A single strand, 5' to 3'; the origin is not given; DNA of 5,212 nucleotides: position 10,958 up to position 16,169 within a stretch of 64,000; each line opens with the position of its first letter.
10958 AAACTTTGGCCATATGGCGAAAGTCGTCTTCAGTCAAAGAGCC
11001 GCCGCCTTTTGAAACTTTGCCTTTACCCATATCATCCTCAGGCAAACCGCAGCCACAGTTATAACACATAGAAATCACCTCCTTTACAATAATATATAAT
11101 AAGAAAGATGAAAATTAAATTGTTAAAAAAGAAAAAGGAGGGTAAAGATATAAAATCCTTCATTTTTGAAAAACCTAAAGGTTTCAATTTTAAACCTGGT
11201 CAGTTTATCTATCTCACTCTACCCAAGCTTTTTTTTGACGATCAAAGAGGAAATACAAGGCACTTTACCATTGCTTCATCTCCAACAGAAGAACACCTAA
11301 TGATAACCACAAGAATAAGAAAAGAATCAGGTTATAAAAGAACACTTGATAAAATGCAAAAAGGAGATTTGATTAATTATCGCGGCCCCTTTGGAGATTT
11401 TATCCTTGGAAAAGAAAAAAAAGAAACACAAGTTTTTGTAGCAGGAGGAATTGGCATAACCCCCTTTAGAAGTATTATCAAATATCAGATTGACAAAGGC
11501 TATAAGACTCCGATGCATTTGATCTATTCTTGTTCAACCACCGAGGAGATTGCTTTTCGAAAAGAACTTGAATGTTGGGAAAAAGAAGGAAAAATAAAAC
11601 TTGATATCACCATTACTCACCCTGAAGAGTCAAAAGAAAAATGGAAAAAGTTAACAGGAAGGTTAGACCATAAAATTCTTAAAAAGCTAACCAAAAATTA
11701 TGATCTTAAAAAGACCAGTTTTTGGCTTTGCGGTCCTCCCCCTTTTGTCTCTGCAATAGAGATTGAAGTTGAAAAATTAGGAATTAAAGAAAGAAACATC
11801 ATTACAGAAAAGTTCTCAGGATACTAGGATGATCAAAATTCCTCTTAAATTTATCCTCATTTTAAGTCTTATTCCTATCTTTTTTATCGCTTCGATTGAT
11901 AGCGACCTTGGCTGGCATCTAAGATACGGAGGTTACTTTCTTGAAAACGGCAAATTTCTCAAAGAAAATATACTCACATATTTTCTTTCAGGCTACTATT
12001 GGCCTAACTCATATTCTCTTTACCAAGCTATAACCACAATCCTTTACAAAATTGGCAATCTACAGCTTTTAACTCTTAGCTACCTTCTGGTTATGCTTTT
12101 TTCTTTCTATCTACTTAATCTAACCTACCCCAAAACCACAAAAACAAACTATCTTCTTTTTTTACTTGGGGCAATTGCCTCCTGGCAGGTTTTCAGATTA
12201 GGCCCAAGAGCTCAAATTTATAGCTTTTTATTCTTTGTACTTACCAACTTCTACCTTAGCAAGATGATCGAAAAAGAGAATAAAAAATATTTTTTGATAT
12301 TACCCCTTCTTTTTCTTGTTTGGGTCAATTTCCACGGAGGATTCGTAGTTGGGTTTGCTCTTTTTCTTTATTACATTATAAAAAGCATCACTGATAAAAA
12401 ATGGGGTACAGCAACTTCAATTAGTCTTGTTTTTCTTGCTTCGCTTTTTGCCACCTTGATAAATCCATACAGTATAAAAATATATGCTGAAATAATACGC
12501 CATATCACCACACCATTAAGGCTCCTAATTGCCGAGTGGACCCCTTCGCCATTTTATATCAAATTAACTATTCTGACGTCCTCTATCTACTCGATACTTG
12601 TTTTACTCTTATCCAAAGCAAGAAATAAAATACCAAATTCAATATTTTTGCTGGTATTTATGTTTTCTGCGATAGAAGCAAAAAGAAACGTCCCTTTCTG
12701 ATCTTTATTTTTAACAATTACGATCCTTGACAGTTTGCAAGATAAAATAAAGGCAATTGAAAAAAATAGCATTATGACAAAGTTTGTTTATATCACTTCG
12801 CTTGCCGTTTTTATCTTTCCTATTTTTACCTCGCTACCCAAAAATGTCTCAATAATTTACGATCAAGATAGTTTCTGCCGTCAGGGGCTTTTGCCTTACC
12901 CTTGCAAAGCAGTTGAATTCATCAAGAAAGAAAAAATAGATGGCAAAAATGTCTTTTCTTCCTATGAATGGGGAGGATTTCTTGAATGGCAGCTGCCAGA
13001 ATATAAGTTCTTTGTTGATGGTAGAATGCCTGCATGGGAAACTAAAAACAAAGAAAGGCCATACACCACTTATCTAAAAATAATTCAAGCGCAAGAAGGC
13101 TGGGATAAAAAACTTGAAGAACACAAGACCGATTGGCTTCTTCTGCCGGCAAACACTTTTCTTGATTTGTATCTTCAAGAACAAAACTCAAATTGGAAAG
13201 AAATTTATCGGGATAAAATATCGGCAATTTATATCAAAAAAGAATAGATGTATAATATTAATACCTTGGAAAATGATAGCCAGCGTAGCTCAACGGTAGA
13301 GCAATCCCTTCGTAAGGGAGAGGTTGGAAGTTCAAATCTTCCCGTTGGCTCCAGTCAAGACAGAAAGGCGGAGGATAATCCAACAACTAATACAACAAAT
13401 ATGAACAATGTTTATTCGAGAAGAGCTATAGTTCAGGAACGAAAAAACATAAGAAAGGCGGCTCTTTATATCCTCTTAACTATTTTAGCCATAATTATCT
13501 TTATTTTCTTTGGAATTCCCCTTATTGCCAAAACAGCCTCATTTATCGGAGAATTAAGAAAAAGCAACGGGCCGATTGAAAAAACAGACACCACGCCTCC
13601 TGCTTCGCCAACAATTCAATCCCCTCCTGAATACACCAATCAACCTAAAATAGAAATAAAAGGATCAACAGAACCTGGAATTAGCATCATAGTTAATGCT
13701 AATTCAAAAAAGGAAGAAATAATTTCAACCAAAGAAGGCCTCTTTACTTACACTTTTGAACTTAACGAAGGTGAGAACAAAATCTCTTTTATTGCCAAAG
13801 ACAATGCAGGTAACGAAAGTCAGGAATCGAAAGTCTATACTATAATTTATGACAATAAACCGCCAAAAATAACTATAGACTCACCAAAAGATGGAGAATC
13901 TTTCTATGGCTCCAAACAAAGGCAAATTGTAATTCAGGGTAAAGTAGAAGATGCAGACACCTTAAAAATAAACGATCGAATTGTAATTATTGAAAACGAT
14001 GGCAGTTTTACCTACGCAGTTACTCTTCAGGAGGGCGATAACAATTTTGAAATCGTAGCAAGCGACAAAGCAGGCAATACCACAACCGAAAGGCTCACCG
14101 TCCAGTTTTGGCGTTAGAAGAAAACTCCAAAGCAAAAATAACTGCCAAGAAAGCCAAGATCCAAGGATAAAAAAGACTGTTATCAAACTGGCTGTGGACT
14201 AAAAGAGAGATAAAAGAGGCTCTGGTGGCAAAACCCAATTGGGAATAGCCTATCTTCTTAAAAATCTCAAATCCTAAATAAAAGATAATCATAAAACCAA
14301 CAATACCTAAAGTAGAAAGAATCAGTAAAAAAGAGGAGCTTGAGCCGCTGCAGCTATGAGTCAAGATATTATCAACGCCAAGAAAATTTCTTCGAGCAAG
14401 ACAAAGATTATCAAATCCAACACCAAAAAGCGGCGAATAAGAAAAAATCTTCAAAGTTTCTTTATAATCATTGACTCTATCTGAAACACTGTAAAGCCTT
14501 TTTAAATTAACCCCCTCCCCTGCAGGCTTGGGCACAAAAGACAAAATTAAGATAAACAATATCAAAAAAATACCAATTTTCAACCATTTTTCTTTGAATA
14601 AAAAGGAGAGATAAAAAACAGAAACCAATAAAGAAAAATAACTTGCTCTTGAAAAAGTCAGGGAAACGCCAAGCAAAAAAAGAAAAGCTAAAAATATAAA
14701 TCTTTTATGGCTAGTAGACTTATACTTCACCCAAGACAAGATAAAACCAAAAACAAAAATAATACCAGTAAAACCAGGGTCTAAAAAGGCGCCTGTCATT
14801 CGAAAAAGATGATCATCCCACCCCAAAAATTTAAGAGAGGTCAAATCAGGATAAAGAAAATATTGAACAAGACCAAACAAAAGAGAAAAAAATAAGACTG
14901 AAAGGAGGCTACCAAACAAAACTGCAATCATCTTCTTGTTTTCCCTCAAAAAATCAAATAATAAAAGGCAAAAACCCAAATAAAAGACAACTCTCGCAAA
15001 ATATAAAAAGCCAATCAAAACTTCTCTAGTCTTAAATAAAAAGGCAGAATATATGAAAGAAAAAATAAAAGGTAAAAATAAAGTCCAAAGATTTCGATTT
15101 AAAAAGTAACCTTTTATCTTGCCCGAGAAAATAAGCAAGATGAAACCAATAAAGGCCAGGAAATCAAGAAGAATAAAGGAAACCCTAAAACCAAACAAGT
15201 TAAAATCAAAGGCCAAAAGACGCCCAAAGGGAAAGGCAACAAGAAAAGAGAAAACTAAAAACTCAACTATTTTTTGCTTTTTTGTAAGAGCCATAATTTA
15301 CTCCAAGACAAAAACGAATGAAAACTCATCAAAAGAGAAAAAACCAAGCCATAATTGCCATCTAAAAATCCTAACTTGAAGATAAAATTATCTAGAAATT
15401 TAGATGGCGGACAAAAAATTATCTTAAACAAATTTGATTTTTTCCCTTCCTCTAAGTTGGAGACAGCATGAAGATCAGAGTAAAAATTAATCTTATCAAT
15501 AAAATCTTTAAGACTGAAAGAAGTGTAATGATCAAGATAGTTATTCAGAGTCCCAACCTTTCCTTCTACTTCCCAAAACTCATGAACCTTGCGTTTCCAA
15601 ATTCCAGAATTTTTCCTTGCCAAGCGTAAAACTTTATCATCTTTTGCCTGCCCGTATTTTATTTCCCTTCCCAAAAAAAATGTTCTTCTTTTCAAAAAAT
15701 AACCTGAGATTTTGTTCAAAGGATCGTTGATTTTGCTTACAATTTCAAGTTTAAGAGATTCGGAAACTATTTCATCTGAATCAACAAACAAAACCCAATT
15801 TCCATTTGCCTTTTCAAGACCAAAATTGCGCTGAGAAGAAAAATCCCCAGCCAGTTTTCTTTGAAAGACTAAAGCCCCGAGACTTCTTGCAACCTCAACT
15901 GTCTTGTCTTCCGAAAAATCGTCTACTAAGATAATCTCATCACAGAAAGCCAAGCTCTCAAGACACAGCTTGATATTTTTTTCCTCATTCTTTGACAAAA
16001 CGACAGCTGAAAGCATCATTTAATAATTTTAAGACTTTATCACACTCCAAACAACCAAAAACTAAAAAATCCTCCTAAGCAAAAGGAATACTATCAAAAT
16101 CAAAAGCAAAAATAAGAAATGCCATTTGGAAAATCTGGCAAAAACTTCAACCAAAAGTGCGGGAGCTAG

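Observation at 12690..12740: Single in-frame TGA splitting a GT-C-like membrane glycosyltransferase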

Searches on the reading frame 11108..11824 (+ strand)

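Call 6: search_protein_families(library=pfam, proteins=[window:11108-11824:+], max_evalue=1)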
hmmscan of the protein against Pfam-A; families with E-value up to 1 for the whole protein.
window:11108-11824:+ (239 aa): 5 families
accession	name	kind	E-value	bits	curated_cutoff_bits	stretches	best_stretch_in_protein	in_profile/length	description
PF00175.26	NAD_binding_1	-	2.4e-19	70.4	22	1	110-217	1-107/109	Oxidoreductase NAD-binding domain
PF08030.17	NAD_binding_6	-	1.1e-06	29.2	22.2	1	109-184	5-89/156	Ferric reductase NAD binding domain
PF00970.30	FAD_binding_6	-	2.1e-06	28.5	21.1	1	3-98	2-97/99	Oxidoreductase FAD-binding domain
PF08022.18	FAD_binding_8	-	1.1e-05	25.9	22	1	10-83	11-81/109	FAD-binding domain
PF24016.2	DUF7330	-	0.017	15.2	27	1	125-178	15-68/187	Domain of unknown function (DUF7330)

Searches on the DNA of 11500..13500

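Call 30: search_rna_families(source=window, start=11500, end=13500, threshold=evalue, max_evalue=1)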
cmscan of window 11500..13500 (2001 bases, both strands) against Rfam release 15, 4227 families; matches with E-value up to 1: 1.
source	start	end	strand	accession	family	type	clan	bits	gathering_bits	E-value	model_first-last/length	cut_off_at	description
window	13279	13350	+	RF00005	tRNA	Gene; tRNA;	CL00001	64.5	29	3.1e-13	1-71/71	no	tRNA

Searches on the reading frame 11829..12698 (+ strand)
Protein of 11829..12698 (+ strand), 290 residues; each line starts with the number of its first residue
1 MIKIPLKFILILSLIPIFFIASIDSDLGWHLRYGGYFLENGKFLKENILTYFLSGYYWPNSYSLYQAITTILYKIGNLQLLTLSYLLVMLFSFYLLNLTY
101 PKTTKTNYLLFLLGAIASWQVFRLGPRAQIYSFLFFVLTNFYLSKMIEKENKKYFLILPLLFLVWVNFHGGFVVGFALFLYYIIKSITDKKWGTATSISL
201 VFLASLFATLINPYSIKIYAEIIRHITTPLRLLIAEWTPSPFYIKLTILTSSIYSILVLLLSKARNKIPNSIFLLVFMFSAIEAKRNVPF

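Call 6: search_protein_families(library=pfam, proteins=[window:11829-12698:+], max_evalue=1)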
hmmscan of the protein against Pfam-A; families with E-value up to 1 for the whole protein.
window:11829-12698:+ (290 aa): 1 family
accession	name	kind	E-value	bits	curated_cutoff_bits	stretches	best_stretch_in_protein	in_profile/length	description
PF04039.18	MnhB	-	0.063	13.9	22.5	1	168-231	32-98/127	Domain related to MnhB subunit of Na+/H+ antiporter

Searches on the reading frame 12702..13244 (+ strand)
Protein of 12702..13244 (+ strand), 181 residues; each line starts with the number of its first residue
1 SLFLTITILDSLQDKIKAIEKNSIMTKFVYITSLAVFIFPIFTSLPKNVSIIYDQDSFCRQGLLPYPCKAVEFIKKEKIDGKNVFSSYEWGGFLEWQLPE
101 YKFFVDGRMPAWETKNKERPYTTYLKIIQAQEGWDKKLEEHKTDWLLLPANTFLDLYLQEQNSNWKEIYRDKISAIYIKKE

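Call 6: search_protein_families(library=pfam, proteins=[window:12702-13244:+], max_evalue=1)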
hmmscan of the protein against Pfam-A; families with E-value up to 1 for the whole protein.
window:12702-13244:+ (181 aa): 0 families

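Call 37: list_cluster_members(proteins=[P0001, P0002, window:12774-13244:+])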
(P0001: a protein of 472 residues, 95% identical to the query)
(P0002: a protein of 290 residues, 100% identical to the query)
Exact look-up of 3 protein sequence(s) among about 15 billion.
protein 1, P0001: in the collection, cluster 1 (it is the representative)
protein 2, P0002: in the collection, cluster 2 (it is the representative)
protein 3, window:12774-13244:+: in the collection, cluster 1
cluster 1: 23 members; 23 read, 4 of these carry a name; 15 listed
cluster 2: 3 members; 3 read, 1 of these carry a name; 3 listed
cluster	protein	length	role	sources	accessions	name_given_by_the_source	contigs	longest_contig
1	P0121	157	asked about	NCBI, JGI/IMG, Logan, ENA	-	-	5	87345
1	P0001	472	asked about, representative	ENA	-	-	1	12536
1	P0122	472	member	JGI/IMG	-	hypothetical protein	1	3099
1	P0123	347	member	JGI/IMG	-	hypothetical protein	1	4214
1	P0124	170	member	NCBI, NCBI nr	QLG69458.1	MAG: hypothetical protein CH104c_0226 [Candidatus Woesebacteria bacterium]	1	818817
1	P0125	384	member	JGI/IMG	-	hypothetical protein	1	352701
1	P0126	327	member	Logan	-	-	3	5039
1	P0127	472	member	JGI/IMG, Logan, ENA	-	-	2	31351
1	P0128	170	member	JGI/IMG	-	-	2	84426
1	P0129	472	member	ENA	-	-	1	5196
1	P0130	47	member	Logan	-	-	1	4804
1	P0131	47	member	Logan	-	-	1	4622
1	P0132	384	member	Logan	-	-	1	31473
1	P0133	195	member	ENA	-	-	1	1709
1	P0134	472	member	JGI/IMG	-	-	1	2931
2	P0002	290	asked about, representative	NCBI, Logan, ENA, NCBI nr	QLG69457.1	MAG: hypothetical protein CH104c_0225 [Candidatus Woesebacteria bacterium]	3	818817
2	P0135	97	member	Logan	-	-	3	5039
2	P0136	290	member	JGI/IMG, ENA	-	-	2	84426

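Call 40: find_encoding_contigs(protein=P0135, flank=3000)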
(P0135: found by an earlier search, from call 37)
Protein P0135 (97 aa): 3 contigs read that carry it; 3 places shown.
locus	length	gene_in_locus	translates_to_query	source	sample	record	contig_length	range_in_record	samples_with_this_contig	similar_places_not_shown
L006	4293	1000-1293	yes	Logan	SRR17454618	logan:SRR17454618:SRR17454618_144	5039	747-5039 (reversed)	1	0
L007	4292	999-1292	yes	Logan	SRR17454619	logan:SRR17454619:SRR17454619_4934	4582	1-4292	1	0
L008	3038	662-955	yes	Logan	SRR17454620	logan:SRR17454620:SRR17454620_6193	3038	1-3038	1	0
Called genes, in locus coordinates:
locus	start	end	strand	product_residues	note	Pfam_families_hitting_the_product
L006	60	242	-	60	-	-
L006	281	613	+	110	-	PF00970:FAD_binding_6 (weak), PF08022:FAD_binding_8 (weak)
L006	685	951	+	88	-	PF00175:NAD_binding_1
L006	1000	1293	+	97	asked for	-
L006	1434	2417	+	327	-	-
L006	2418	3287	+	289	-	PF17963:Big_9 (faint), PF09136:Glucodextran_B (weak), PF17936:Big_6 (faint), PF12733:Cadherin-like (faint), PF19077:Big_13 (weak), PF27332:TP_0781 (faint), PF13750:Big_3_3 (faint), PF09136:Glucodextran_B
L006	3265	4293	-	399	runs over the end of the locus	PF04932:Wzy_C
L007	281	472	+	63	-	-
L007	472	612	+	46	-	-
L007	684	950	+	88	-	PF00175:NAD_binding_1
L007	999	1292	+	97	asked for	-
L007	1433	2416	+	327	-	-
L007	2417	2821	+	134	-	-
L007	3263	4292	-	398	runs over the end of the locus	PF04932:Wzy_C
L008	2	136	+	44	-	?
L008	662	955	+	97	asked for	-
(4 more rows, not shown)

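Call 41: find_encoding_contigs(protein=P0125, flank=3000)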
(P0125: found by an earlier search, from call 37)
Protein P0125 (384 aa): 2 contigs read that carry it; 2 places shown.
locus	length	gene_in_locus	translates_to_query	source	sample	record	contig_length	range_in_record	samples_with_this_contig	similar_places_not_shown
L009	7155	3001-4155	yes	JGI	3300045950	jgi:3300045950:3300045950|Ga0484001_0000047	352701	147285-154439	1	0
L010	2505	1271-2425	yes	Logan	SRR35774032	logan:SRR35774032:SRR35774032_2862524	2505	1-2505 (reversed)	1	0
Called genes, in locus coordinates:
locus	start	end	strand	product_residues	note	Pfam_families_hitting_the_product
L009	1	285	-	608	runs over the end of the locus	PF14716:HHH_8, PF14520:HHH_5 (faint), PF14791:DNA_pol_B_thumb, PF02811:PHP (weak)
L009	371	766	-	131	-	PF01050:MannoseP_isomer (weak), PF07883:Cupin_2, PF02311:AraC_binding (weak)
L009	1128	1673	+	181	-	PF23457:LysM2_NFP (faint), PF01476:LysM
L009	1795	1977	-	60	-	-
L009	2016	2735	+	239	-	PF00970:FAD_binding_6 (weak), PF08022:FAD_binding_8 (weak), PF08030:NAD_binding_6 (faint), PF00175:NAD_binding_1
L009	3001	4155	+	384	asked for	-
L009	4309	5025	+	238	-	PF17963:Big_9 (faint), PF09136:Glucodextran_B (weak), PF17936:Big_6 (faint), PF12733:Cadherin-like (faint), PF19077:Big_13 (weak), PF27332:TP_0781 (faint), PF13750:Big_3_3 (faint), PF09136:Glucodextran_B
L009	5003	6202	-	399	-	PF04932:Wzy_C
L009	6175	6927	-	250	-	PF00535:Glycos_transf_2, PF10111:Glyco_tranf_2_2 (weak)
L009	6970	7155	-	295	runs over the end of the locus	PF00535:Glycos_transf_2, PF10111:Glyco_tranf_2_2, PF13641:Glyco_tranf_2_3, PF13632:Glyco_trans_2_3 (faint)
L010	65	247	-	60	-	-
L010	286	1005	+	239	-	PF00970:FAD_binding_6 (weak), PF08022:FAD_binding_8 (weak), PF08030:NAD_binding_6 (faint), PF00175:NAD_binding_1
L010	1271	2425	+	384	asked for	-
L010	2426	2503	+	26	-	?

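Call 45: find_encoding_contigs(protein=P0136, flank=3000)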
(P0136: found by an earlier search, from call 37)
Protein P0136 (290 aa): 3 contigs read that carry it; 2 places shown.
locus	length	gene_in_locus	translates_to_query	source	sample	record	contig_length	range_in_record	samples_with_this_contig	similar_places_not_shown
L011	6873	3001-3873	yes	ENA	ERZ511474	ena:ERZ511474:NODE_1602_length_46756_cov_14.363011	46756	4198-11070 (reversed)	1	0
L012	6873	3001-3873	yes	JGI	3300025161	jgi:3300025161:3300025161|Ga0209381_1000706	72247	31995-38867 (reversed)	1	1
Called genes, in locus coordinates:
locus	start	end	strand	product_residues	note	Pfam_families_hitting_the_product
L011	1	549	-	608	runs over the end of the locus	PF14716:HHH_8, PF14520:HHH_5 (faint), PF14791:DNA_pol_B_thumb, PF02811:PHP (weak)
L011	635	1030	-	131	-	PF01050:MannoseP_isomer (weak), PF07883:Cupin_2, PF02311:AraC_binding (weak)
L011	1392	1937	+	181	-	PF23457:LysM2_NFP (faint), PF01476:LysM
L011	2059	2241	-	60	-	-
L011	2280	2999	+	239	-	PF00970:FAD_binding_6 (weak), PF08022:FAD_binding_8 (faint), PF08030:NAD_binding_6 (faint), PF00175:NAD_binding_1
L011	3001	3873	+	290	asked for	-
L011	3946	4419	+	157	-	-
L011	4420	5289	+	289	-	PF09136:Glucodextran_B (weak), PF12733:Cadherin-like (faint), PF17936:Big_6 (faint), PF19077:Big_13 (weak), PF27332:TP_0781 (faint), PF13750:Big_3_3 (faint), PF09136:Glucodextran_B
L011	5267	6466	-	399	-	PF04932:Wzy_C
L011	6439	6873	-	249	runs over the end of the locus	PF00535:Glycos_transf_2, PF10111:Glyco_tranf_2_2 (faint)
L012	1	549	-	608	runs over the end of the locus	PF14716:HHH_8, PF14520:HHH_5 (faint), PF14791:DNA_pol_B_thumb, PF02811:PHP (weak)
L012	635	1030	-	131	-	PF01050:MannoseP_isomer (weak), PF07883:Cupin_2, PF02311:AraC_binding (weak)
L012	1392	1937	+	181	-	PF23457:LysM2_NFP (faint), PF01476:LysM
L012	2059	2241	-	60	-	-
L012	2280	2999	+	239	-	PF00970:FAD_binding_6 (weak), PF08022:FAD_binding_8 (faint), PF08030:NAD_binding_6 (faint), PF00175:NAD_binding_1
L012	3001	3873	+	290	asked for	-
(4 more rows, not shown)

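Call 46: find_encoding_contigs(protein=P0132, flank=3000)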
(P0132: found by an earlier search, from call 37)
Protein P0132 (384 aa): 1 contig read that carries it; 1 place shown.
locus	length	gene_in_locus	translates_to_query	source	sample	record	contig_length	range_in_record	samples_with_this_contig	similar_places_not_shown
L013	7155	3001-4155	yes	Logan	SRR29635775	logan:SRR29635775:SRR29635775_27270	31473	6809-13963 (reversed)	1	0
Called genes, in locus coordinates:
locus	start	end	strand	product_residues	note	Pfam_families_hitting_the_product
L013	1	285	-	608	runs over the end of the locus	PF14716:HHH_8, PF14520:HHH_5 (faint), PF14791:DNA_pol_B_thumb, PF02811:PHP (weak)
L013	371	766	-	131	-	PF01050:MannoseP_isomer (weak), PF07883:Cupin_2, PF02311:AraC_binding (weak)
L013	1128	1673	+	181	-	PF23457:LysM2_NFP (faint), PF01476:LysM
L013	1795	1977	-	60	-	-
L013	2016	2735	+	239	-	PF00970:FAD_binding_6 (weak), PF08022:FAD_binding_8 (weak), PF08030:NAD_binding_6 (faint), PF00175:NAD_binding_1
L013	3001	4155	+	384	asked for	-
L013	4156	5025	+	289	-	PF17963:Big_9 (faint), PF09136:Glucodextran_B (weak), PF17936:Big_6 (faint), PF12733:Cadherin-like (faint), PF19077:Big_13 (weak), PF27332:TP_0781 (faint), PF13750:Big_3_3 (faint), PF09136:Glucodextran_B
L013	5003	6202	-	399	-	PF04932:Wzy_C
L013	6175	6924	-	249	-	PF00535:Glycos_transf_2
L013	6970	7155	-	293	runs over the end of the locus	PF00535:Glycos_transf_2, PF10111:Glyco_tranf_2_2, PF13641:Glyco_tranf_2_3, PF13632:Glyco_trans_2_3 (faint)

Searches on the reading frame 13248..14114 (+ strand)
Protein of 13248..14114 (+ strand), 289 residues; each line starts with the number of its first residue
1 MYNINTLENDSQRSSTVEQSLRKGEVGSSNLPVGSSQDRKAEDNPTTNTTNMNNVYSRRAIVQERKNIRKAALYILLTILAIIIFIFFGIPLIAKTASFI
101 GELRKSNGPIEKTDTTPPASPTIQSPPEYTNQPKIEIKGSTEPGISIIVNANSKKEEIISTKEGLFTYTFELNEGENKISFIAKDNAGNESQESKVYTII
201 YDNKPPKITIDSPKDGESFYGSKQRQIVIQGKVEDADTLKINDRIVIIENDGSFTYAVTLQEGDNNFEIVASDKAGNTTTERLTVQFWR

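Call 6: search_protein_families(library=pfam, proteins=[window:13248-14114:+], max_evalue=1)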
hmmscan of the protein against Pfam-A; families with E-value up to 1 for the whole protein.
window:13248-14114:+ (289 aa): 15 families
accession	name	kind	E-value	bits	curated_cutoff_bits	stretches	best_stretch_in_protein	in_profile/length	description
PF09136.16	Glucodextran_B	-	6.6e-25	87.3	27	2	206-286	1-80/83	Glucodextranase, domain B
PF19077.6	Big_13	-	5.9e-13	49.6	27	2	131-198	27-97/102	Bacterial Ig-like domain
PF17936.7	Big_6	-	1.4e-09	38.5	27.6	2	135-197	15-80/83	Bacterial Ig domain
PF12733.13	Cadherin-like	-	6.5e-06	27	24.2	1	249-288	52-87/89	Cadherin-like beta sandwich domain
PF13750.12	Big_3_3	-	7.4e-06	26.2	27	1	167-236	4-79/157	Bacterial Ig-like domain (group 3)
PF17963.7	Big_9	-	4.2e-05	24.8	23.6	1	235-285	31-88/89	Bacterial Ig domain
PF21881.2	STIV_penton_2nd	-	0.00025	21.8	27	1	150-202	31-83/85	A223 penton protein second domain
PF24908.1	Ig_SIBA-E_2nd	-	0.0025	18.4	27.8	0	176-234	15-73/117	Integrin beta-like protein A-E, second Ig-like domain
PF16389.11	DUF4998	-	0.0033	17.4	29.1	0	152-201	59-110/199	Domain of unknown function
PF17957.7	Big_7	-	0.02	15.9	24.1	1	206-284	1-69/70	Bacterial Ig domain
PF16411.10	SusF_SusE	-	0.033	14.9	27.5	0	161-208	27-74/167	Outer membrane protein SusF_SusE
PF03151.22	TPT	-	0.054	13.3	30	1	49-86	156-193/291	Triose-phosphate Transporter family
PF15418.12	DUF4625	-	0.059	14.1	27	0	259-285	102-128/131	Domain of unknown function (DUF4625)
PF09001.16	DUF1890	-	0.14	12.9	25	1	217-267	48-101/141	Domain of unknown function (DUF1890)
PF02494.22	HYR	-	0.16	12.8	21.7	0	172-193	54-74/81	HYR domain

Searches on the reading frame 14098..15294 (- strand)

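Call 6: search_protein_families(library=pfam, proteins=[window:14098-15294:-], max_evalue=1)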
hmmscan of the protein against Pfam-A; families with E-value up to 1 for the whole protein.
window:14098-15294:- (399 aa): 1 family
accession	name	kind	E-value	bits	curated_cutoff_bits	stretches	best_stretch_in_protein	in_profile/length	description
PF04932.20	Wzy_C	-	6.8e-12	45.8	31.7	1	202-338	2-149/149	O-Antigen ligase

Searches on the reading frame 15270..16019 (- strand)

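Call 48: search_protein_families(library=pfam, proteins=[window:15270-16019:-], max_evalue=0.001)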
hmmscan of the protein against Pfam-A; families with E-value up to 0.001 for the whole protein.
window:15270-16019:- (250 aa): 3 families
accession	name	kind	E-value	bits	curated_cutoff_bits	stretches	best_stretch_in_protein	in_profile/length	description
PF00535.33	Glycos_transf_2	-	2.6e-18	66.9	23.3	1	4-101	1-107/168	Glycosyl transferase family 2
PF10111.15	Glyco_tranf_2_2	-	2.5e-05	24.4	27.3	1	27-96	30-104/276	Glycosyltransferase like family 2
PF13704.12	Glyco_tranf_2_4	-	0.0004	21.3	27.5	0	23-85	14-84/98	Glycosyl transferase family 2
